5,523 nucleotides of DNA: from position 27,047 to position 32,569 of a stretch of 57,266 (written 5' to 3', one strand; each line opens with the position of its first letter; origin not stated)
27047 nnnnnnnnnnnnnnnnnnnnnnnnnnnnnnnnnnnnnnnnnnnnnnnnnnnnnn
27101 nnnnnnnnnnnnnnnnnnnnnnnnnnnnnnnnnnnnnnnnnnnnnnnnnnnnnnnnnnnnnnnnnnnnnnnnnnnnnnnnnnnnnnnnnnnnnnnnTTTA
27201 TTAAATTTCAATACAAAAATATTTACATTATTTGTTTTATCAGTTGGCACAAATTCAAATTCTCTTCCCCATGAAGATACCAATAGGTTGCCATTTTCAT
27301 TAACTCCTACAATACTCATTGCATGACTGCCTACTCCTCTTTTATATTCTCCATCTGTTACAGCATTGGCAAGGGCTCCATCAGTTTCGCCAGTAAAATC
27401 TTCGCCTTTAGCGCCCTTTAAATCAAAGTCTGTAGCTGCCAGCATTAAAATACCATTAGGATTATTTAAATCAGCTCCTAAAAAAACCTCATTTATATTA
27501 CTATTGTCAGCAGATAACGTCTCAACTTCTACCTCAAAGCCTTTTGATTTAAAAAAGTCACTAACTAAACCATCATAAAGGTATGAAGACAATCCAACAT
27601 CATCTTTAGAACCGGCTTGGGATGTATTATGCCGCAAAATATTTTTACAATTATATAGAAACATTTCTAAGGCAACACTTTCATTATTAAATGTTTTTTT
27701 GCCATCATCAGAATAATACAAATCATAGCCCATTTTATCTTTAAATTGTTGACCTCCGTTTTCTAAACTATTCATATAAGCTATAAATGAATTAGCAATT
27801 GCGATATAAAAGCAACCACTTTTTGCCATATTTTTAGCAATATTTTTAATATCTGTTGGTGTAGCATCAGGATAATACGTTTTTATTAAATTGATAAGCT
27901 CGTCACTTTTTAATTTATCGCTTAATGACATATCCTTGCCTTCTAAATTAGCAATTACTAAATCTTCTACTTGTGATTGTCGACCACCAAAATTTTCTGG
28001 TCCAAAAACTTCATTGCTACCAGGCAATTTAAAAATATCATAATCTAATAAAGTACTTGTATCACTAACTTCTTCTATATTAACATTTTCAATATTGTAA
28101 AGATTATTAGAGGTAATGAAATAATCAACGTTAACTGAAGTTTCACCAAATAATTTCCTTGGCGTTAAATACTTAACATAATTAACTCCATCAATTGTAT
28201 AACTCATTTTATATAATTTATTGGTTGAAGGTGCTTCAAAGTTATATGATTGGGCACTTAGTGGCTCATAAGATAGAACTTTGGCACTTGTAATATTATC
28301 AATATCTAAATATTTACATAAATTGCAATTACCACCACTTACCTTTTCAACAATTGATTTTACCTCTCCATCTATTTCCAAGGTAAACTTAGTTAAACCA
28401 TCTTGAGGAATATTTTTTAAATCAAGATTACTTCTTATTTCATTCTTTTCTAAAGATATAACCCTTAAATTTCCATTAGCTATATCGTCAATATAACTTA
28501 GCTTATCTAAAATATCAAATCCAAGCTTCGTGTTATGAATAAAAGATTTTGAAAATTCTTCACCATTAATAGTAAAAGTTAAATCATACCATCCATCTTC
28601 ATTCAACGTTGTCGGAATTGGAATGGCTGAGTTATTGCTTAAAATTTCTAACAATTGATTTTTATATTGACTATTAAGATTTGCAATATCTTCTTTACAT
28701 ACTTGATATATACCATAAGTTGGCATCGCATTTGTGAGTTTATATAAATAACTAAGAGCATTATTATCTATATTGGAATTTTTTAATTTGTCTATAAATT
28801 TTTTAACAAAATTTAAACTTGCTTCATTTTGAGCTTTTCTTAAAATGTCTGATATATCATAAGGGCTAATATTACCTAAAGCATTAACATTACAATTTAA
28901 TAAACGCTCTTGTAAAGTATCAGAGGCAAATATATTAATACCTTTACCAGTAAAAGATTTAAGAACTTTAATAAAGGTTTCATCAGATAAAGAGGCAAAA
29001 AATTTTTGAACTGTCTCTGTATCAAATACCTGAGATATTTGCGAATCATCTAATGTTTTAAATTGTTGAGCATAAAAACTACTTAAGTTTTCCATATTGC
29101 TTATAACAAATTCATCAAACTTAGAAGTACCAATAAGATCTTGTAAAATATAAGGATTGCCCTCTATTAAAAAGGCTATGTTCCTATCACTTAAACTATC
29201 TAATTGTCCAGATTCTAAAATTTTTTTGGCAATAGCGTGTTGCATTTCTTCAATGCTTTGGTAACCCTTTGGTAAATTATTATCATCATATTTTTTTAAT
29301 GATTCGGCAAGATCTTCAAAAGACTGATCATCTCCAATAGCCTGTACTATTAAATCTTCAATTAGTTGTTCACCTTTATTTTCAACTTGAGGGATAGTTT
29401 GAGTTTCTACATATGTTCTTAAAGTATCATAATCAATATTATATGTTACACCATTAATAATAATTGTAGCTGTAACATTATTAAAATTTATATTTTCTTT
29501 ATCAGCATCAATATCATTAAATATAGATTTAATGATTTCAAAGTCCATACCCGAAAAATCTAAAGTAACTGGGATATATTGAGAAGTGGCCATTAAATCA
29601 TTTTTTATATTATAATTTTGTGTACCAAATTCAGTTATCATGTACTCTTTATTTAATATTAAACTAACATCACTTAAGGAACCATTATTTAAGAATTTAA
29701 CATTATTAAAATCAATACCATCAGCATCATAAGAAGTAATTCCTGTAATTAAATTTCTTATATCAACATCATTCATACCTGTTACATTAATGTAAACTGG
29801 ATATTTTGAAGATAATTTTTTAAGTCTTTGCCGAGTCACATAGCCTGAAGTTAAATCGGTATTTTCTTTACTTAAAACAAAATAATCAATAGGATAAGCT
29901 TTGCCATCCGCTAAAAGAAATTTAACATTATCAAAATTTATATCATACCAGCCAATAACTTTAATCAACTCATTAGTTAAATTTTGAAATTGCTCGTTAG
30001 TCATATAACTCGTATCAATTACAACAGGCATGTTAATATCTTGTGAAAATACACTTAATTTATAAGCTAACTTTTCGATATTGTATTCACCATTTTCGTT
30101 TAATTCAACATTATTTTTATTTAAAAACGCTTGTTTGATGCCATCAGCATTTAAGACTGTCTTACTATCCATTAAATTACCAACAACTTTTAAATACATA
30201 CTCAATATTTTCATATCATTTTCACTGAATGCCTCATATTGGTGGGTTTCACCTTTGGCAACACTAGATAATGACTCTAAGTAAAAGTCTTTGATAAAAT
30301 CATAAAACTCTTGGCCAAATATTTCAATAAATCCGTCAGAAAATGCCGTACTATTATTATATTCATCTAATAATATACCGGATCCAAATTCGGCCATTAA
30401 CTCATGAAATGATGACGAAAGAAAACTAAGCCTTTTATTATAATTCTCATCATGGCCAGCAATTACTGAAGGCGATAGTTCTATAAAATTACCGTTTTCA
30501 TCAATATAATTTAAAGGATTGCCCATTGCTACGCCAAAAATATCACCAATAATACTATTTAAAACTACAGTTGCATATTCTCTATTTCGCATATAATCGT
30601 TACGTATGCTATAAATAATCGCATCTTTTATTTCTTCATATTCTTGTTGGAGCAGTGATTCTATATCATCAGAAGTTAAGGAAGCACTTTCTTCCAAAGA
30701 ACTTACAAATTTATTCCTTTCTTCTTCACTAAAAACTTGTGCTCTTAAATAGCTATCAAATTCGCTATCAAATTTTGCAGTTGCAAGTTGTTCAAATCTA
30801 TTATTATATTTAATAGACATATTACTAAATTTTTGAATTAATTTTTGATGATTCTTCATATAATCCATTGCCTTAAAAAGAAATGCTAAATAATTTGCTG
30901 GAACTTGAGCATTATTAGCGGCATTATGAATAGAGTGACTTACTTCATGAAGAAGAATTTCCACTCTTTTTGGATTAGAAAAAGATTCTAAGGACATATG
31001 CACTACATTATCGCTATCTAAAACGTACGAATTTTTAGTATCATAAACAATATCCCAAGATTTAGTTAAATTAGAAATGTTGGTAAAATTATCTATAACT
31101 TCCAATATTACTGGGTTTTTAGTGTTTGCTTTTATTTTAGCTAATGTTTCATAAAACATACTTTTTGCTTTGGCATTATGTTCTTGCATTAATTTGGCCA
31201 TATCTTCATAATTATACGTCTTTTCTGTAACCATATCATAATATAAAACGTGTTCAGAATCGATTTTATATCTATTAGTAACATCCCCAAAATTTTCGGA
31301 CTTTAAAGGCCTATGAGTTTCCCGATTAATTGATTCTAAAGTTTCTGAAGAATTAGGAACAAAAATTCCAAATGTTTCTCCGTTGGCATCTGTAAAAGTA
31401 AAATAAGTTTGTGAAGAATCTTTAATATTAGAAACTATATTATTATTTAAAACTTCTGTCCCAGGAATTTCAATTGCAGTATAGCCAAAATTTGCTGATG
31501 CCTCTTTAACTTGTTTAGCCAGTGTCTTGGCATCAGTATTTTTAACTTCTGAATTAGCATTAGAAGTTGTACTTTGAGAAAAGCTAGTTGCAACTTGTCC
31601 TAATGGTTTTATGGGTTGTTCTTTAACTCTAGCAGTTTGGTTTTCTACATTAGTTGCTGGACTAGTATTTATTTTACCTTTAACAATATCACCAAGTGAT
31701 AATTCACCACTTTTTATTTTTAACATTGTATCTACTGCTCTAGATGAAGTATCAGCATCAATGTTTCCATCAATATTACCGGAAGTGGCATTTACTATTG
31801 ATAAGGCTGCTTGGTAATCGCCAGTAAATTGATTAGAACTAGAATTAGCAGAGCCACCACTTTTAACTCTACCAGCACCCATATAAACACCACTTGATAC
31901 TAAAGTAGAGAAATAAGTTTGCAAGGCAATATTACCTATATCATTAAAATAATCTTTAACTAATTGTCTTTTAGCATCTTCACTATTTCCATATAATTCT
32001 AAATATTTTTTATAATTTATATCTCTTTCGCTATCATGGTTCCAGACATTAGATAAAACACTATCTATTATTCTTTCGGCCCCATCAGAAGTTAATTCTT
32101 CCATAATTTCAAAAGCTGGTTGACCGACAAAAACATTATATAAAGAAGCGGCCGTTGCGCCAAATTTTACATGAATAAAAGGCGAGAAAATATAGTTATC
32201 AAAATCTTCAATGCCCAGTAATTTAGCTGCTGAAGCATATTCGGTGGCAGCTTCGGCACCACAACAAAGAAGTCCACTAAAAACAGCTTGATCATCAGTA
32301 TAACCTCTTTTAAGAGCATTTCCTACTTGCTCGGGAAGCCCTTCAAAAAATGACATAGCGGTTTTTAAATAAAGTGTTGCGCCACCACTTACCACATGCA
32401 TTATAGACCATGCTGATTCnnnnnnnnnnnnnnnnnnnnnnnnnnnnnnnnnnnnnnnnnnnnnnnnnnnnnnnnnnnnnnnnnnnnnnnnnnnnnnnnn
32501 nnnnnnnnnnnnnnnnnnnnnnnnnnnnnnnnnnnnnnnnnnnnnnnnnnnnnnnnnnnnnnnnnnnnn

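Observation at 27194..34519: Giant 2441-aa effector combining a zincin HExxH motif, two sets of internal tandem repeats and a papain-like C-terminal domain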

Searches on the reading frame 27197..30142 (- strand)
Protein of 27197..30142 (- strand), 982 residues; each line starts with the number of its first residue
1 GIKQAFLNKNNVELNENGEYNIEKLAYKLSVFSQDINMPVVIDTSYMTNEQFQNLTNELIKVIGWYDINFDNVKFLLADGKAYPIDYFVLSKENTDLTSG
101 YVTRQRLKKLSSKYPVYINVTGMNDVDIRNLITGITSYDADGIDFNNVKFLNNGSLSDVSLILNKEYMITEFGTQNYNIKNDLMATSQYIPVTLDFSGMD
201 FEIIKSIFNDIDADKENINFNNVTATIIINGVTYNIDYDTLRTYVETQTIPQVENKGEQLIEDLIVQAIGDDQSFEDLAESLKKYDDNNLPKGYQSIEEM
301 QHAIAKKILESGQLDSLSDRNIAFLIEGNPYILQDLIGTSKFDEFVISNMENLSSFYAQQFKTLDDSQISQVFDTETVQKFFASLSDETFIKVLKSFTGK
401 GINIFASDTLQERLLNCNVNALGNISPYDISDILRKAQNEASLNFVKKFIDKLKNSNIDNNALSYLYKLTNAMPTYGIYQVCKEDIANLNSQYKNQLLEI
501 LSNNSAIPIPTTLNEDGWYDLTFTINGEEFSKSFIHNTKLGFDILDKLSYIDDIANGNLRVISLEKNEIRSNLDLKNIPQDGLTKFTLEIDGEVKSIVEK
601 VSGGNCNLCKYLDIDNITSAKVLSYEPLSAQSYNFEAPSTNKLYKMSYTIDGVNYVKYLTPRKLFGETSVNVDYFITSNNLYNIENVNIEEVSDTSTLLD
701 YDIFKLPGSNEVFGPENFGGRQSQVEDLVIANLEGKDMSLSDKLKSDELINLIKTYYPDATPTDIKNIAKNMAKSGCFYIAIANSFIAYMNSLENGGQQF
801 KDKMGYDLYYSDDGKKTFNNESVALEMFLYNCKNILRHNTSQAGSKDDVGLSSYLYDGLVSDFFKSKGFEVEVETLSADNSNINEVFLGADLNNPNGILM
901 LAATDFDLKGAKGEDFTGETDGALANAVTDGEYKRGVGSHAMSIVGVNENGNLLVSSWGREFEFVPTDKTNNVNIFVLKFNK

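Call 46: predict_structure(alignment_id=A2)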
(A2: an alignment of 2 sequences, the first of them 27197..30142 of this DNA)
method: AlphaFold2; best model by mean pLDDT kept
length: 982 residues; sequences in the alignment: 2
mean_pLDDT: 56.4   pTM: 0.38
mean pLDDT of the five models: 56.4, 51.4, 49.8, 47.0, 44.5
residues with pLDDT >= 90: 0; 70-90: 218; 50-70: 454; < 50: 310
segments of 3 or more residues with pLDDT < 50: 1-12, 64-66, 86-102, 138-141, 174-176, 251-259, 474-481, 535-538, 568-723, 755-758, 793-796, 804-823, 831-851, 888-895, 911-933
pLDDT, mean of each block of 10 residues (from residue 1): 28 54 67 54 63 61 53 60 51 44 55 61 69 60 63 60 74 57 73 78 78 73 72 70 73 44 56 57 59 61 65 71 65 70 79 59 70 81 83 70 69 78 67 61 71 72 69 49 60 78 76 58 77 55 65 79 63 27 24 27 28 33 40 27 42 41 27 22 24 28 32 37 58 70 59 49 59 52 60 50 38 34 50 44 41 53 60 59 49 56 62 37 42 51 67 62 63 62 46
secondary structure, 60 per line:
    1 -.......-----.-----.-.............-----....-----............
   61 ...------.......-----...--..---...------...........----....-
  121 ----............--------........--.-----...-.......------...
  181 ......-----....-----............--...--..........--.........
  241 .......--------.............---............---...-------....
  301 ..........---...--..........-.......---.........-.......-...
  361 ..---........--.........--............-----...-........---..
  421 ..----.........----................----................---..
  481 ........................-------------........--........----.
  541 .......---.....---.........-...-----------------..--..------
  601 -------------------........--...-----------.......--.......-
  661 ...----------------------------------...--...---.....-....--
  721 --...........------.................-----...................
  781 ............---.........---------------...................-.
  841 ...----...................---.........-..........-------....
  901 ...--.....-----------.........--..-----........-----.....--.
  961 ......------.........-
elements in order (helices of 4 or more, strands of 3 or more residues): H2-8 H22-34 E40-43 H49-63 E73-76 E82-84 H101-111 E116-119 H125-136 E148-152 E161-163 H165-171 H178-186 E192-195 H201-212 E223-229 E232-237 H238-247 H256-268 H272-283 H297-310 H319-328 H330-336 H340-348 H350-356 H358-362 H366-373 H376-384 H387-398 H408-415 H419-422 H427-435 H440-455 H460-475 H479-504 E518-525 E528-535 H540-547 H551-555 E559-567 E620-627 E644-650 E653-659 H709-713 H715-718 H723-733 H740-756 H762-792 H796-804 H820-838 H840-843 H848-866 E870-878 H880-889 E897-903 E906-910 H922-930 E940-947 E953-957 E960-966 E973-981

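Call 69: fold_search(model_id=the predicted structure, library=pdb)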
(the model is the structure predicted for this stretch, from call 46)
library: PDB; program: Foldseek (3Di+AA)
matches with E <= 10: 930; with E <= 0.001: 0
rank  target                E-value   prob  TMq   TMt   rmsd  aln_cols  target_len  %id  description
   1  9hny_F3               1.5e-02  0.51  0.11  0.12  22.0       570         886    9  Mitoribosomal small subunit in complex with Mettl15 and Mettl17 (released 2025-03-26)
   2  4c0o_B                2.6e-02  0.38  0.11  0.11  19.5       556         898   12  Transportin 3 in complex with phosphorylated ASF/SF2 (released 2014-01-22)
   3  4kzg_E                3.4e-02  0.87  0.11  0.25  12.8       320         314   11  Crystal structure of zebrafish MO25 (released 2013-09-11)
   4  4c0o_A                3.7e-02  0.35  0.11  0.12  19.0       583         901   11  Transportin 3 in complex with phosphorylated ASF/SF2 (released 2014-01-22)
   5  3h3d_X                5.6e-02  0.77  0.10  0.23  14.8       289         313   12  Drosophila Pumilio RNA binding domain (Puf domain) (released 2009-04-28)
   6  7ue2_A                5.6e-02  0.72  0.09  0.21  15.3       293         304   12  Crystal structure of designed helical repeat protein RPB_PLP3_R6 bound to PLPx6 peptide (released 2023-03-29)
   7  5wtx                  5.6e-02  0.51  0.12  0.20  19.1       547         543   12  Structure of Nop9 (released 2017-01-25)
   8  3mzk_C                5.6e-02  0.44  0.10  0.19  24.4       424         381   10  Sec13/Sec16 complex, S.cerevisiae (released 2010-08-18)
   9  4kzg_H                5.8e-02  0.84  0.13  0.26  11.2       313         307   12  Crystal structure of zebrafish MO25 (released 2013-09-11)
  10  6xr1                  5.8e-02  0.38  0.06  0.11  16.8       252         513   17  Computationally designed right-handed alpha/alpha single-chain toroid with 9 repeats (released 2021-07-14)
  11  9jap_A                5.8e-02  0.30  0.12  0.13  22.9       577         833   10  Helical structure of EfAvs5(SIR2-STAND) (released 2025-03-19)
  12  4gpk_G                6.1e-02  0.60  0.08  0.18  17.4       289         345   12  Crystal structure of NprR in complex with its cognate peptide NprX (released 2013-07-03)
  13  4rv1_C                6.4e-02  0.60  0.11  0.19  14.8       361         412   12  Crystal Structure of Engineered Protein. Northeast Structural Genomics Consortium (NESG) Target OR497. (released 2014-12-10)
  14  8g9j                  6.7e-02  0.28  0.07  0.17  14.3       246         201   13  Geometrically programmable nanomaterial construction using regularized protein building blocks (released 2024-03-13)
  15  9hvq_Q                6.7e-02  0.20  0.09  0.10  20.9       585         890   10  Structure of the transcribing Pol II-DSIF-PAF-SPT6-RECQL5 complex (released 2025-07-16)
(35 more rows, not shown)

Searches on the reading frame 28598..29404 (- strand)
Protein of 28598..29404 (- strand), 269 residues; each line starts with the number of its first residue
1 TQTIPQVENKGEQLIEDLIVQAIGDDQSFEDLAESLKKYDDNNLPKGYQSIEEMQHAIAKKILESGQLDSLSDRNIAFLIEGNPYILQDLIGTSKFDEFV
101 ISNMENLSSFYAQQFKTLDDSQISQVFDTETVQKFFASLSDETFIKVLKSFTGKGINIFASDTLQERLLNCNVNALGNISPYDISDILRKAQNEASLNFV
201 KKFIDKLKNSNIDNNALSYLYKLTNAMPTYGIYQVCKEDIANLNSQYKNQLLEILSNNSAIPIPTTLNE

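Call 7: search_protein_families(library=pfam, proteins=[window:28598-29404:-], max_evalue=10)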
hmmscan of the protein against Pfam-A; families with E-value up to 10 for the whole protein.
window:28598-29404:- (269 aa): 2 families
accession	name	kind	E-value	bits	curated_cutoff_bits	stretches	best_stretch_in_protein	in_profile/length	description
PF15005.11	IZUMO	-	0.018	16.1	25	1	100-172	57-128/143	Izumo sperm-egg fusion, Ig domain-associated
PF01441.24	Lipoprotein_6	-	0.022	15.2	27.8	1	49-78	29-58/170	Lipoprotein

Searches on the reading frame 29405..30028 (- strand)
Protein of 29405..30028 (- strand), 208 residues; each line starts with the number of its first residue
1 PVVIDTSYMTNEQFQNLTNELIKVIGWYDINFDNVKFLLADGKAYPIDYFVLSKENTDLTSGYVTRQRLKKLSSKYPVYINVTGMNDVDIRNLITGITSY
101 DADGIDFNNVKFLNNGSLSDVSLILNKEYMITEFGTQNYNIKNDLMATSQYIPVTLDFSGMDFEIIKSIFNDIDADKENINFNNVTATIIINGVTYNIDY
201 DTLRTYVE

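Call 7: search_protein_families(library=pfam, proteins=[window:29405-30028:-], max_evalue=10)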
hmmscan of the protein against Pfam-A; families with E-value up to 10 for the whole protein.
window:29405-30028:- (208 aa): 1 family
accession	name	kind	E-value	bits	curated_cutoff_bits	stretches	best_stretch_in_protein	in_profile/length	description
PF11774.14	Lsr2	-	0.2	11.8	29.6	1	168-199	8-34/58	Lsr2 dimerization domain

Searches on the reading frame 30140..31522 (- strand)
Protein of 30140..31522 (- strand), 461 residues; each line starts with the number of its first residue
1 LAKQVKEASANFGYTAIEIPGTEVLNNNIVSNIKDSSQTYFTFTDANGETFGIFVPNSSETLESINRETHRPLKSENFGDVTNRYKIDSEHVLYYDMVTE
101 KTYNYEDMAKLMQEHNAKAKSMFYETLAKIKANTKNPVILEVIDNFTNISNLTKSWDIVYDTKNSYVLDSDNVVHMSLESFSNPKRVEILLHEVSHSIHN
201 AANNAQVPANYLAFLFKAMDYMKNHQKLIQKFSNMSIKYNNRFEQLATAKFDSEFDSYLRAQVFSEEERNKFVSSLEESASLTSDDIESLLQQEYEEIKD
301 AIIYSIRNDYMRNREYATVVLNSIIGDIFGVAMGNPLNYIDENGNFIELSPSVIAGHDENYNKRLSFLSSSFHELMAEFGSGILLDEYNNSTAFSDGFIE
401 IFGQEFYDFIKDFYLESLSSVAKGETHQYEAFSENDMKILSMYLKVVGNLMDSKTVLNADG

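Call 50: search_solved_structures(query=A4, max_evalue=10, show_alignments=3)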
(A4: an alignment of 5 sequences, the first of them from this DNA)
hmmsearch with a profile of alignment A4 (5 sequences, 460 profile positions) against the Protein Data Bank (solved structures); distinct sequences matched with E-value up to 10: 0.

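Call 68: search_protein_families(library=phrogs, proteins=[window:30140-31522:-], max_evalue=0.01)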
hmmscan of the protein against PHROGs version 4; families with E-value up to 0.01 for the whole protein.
window:30140-31522:- (461 aa): 0 families

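Call 77: search_protein_families(library=pfam, alignment_id=A4, max_evalue=10)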
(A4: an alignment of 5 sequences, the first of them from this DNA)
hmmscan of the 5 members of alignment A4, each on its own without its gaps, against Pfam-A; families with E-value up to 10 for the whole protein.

A. member 1, seq(461 aa): 1 family
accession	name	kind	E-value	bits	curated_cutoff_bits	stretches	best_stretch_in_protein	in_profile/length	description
PF12717.13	Cnd1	-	2.3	8.7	26.4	1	91-154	47-109/162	non-SMC mitotic condensation complex subunit 1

B. families by the number of members that match (of 5 scanned): 8 families
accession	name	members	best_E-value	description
PF06114.19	Peptidase_M78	1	0.0023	IrrE N-terminal-like domain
PF10263.15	SprT-like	1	0.039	SprT-like family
PF13246.12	Cation_ATPase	1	0.071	Cation transport ATPase (P-type)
PF18191.6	PnpCD_PnpD_N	1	0.082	Hydroquinone 1,2-dioxygenase large subunit N-terminal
PF02163.28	Peptidase_M50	1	0.095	Peptidase family M50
PF07024.18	ImpE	1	0.22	ImpE protein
PF14684.11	Tricorn_C1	1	1.5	Tricorn protease C1 domain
PF12717.13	Cnd1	1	2.3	non-SMC mitotic condensation complex subunit 1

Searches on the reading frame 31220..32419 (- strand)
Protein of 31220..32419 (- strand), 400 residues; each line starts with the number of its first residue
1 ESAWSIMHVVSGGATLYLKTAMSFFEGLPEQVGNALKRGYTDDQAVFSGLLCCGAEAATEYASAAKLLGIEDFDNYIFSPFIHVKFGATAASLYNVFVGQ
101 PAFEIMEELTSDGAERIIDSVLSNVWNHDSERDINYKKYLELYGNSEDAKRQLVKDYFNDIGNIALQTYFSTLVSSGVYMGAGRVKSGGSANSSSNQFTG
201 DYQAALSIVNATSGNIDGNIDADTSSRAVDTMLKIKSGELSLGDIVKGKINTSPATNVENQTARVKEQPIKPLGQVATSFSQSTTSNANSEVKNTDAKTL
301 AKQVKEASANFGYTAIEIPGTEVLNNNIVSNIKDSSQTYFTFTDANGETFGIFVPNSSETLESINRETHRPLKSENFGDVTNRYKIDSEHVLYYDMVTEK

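Call 7: search_protein_families(library=pfam, proteins=[window:31220-32419:-], max_evalue=10)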
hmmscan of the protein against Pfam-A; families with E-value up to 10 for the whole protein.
window:31220-32419:- (400 aa): 1 family
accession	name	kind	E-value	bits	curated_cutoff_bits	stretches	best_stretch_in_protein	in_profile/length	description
PF13393.11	tRNA-synt_His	-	0.23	11.1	25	1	297-352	13-67/308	Histidyl-tRNA synthetase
